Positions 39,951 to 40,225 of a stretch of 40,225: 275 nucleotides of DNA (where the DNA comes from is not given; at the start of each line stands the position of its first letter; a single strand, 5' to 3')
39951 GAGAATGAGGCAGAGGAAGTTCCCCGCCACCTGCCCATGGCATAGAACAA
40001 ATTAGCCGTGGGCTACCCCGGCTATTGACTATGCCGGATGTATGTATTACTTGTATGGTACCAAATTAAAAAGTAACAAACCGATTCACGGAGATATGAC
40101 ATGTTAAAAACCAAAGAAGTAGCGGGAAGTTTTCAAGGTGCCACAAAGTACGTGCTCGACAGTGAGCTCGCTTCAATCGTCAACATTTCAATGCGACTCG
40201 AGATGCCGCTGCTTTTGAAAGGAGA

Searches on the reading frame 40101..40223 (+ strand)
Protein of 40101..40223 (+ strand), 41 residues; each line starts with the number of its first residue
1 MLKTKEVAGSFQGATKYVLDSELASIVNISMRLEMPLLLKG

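Call 14: search_protein_families(library=pfam, proteins=[window:40101-40223:+], max_evalue=0.01)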
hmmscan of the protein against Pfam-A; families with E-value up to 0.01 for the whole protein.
window:40101-40223:+ (41 aa): 0 families

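Call 32: find_homologous_proteins(query=window:40101-40223:+, max_evalue=0.001)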
Query seq(41 aa) (41 aa): 22 proteins with E <= 0.001 among 22 candidates.
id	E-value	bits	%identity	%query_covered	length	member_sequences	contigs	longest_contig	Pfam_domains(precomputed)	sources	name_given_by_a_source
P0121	4.5e-10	55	84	90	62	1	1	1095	PF00004.36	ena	-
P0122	7.3e-9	51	88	80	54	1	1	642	-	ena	-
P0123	1.0e-7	48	68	100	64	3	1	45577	PF00004.36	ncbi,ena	-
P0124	1.1e-7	48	87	76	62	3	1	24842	PF00004.36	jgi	-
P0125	3.9e-7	46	75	88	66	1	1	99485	-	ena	-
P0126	1.4e-6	44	84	76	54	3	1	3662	-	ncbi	-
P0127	1.9e-6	44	84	76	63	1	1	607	-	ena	-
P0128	1.9e-6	44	84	76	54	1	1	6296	-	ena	-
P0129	2.5e-6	44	68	100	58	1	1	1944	-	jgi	-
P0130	2.6e-6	44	84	76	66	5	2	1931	-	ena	-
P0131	2.6e-6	44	84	76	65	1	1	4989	-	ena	-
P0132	2.9e-6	43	83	73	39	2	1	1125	-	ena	-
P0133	3.3e-6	43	81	76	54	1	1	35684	-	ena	-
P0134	3.6e-6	43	78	78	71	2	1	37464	-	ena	-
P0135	4.6e-6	43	84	76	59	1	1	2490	-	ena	-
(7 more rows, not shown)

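Call 34: find_encoding_contigs(protein=P0123, flank=10000, max_places=4)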
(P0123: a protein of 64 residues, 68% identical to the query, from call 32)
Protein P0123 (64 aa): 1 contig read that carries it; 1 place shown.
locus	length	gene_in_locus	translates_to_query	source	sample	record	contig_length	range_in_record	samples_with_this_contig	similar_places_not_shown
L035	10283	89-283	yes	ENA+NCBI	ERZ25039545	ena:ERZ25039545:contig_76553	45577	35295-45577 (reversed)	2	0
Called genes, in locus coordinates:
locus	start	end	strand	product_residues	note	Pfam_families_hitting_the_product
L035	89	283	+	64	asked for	PF00004:AAA (weak)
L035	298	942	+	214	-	PF07724:AAA_2 (weak)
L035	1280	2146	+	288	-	PF05762:VWA_CoxE (faint)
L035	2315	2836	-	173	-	PF19676:DUF6178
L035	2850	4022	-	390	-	PF19676:DUF6178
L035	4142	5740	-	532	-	PF00118:Cpn60_TCP1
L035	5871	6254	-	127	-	PF00072:Response_reg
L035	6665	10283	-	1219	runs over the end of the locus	PF00270:DEAD (weak), PF13245:AAA_19 (weak), PF00271:Helicase_C, PF21010:HA2_C, PF07717:OB_NTP_bind, PF11898:DUF3418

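Call 35: find_encoding_contigs(protein=P0125, flank=10000, max_places=4)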
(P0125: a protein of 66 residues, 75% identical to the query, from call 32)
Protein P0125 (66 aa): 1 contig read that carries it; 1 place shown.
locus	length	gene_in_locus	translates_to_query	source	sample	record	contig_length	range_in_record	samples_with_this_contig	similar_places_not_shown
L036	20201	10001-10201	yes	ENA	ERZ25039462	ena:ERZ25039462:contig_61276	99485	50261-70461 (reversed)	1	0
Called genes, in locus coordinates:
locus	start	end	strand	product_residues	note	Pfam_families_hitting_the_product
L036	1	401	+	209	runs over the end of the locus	PF13424:TPR_12 (faint), PF13176:TPR_7 (faint), PF00515:TPR_1 (faint), PF07719:TPR_2 (weak), PF13371:TPR_9 (weak), PF13432:TPR_16, PF13431:TPR_17 (weak), PF13432:TPR_16 (weak), +7 more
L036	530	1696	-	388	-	PF12704:MacB_PCD, PF02687:FtsX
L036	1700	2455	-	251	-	PF21948:LplA-B_cat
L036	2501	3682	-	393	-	PF00108:Thiolase_N, PF00109:ketoacyl-synt (weak), PF02803:Thiolase_C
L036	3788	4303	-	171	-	PF16868:NMT1_3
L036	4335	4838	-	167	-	PF16868:NMT1_3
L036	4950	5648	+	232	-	PF00188:CAP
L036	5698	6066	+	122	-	-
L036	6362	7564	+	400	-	PF07690:MFS_1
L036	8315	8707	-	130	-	-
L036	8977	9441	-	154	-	-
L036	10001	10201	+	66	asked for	-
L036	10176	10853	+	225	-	PF07724:AAA_2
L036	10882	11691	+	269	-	-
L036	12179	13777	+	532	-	PF00912:Transgly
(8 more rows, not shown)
